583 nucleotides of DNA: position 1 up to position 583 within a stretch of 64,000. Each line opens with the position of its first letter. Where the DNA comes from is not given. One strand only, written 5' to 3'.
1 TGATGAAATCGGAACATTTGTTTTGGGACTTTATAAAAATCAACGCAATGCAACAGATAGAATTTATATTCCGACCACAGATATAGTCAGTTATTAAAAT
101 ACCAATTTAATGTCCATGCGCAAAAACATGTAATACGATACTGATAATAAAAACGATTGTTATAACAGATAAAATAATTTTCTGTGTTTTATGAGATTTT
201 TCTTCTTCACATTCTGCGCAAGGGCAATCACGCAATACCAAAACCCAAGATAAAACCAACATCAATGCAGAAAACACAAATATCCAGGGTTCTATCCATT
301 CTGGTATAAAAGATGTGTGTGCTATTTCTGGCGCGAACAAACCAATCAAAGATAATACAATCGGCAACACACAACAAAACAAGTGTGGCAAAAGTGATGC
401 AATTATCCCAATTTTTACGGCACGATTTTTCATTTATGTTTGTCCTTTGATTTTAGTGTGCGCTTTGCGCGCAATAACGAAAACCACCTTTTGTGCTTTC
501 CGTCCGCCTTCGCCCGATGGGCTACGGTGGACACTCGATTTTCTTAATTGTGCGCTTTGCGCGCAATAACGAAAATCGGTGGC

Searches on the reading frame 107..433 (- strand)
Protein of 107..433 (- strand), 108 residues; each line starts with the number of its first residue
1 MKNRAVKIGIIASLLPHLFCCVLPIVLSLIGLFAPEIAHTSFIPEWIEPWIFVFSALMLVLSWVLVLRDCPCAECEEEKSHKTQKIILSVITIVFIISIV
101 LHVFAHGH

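Call 102: search_protein_families(library=pfam, proteins=[window:107-433:-], max_evalue=0.01)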
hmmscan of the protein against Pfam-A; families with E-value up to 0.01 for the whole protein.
window:107-433:- (108 aa): 4 families
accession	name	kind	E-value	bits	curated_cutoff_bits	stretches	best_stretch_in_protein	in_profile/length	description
PF13687.11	DUF4153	-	0.00012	21.8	27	1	17-104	104-190/373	Domain of unknown function (DUF4153)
PF03741.22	TerC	-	0.002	18.3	27.8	1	2-101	30-113/178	Integral membrane protein TerC family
PF02411.20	MerT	-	0.005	17.3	32.9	1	4-99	9-106/116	MerT mercuric transport protein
PF11026.13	DUF2721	-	0.006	16.9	28.3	1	17-70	69-120/129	Protein of unknown function (DUF2721)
